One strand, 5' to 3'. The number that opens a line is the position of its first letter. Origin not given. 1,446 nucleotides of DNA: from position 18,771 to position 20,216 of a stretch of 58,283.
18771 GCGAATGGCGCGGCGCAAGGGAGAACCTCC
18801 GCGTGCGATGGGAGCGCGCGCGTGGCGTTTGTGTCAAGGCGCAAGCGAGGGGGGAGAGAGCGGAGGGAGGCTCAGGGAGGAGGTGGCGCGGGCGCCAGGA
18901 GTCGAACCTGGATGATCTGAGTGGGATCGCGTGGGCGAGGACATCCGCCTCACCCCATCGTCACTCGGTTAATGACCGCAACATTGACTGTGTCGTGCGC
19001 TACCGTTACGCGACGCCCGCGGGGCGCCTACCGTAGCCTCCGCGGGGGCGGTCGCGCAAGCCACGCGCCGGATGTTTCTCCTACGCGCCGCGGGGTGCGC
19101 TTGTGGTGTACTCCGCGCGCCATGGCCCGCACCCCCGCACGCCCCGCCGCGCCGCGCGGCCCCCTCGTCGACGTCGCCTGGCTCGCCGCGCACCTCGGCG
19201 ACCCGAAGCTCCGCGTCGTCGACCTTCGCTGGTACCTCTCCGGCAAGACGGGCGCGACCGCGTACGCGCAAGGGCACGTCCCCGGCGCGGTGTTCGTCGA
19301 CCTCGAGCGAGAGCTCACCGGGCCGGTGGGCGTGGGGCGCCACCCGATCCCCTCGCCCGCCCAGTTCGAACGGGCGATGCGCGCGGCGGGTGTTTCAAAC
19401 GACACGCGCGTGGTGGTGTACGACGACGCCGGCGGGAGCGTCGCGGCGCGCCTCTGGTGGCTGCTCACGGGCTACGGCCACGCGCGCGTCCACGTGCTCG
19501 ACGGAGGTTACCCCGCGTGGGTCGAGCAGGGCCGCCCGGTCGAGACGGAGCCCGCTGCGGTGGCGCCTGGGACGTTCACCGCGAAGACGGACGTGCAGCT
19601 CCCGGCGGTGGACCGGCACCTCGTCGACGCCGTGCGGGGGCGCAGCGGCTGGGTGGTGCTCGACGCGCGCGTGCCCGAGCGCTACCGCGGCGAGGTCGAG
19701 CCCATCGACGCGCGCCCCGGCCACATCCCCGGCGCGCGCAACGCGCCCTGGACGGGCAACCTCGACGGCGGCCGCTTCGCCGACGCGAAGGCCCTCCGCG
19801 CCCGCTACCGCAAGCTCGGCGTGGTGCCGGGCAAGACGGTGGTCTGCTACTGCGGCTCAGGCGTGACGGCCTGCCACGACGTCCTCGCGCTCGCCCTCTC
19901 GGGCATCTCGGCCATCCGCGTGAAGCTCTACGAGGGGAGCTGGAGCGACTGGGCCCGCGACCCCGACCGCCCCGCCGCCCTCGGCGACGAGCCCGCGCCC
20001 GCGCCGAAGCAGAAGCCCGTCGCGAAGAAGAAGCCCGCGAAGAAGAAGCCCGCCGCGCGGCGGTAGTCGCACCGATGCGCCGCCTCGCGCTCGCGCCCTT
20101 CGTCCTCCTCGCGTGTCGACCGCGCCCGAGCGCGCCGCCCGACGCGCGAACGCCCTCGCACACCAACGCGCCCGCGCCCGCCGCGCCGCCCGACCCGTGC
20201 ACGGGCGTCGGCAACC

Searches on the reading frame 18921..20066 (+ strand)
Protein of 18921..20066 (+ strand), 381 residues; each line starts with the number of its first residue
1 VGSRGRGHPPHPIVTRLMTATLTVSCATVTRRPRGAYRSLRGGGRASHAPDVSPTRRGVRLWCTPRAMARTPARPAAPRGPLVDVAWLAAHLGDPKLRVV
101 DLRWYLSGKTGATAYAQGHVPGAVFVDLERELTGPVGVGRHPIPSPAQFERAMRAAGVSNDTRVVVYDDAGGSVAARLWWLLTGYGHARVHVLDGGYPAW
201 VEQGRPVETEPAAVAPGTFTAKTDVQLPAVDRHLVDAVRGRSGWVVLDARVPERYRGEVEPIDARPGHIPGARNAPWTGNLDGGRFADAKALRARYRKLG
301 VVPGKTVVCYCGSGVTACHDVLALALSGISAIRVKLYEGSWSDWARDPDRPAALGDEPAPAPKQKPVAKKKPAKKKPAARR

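Call 8: search_protein_families(library=pfam, proteins=[window:18921-20066:+], max_evalue=0.001)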
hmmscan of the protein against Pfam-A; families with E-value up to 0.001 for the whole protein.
window:18921-20066:+ (381 aa): 1 family
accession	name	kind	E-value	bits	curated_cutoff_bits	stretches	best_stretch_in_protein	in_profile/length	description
PF00581.25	Rhodanese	-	1.4e-32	112.6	22.2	2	85-202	2-101/102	Rhodanese-like domain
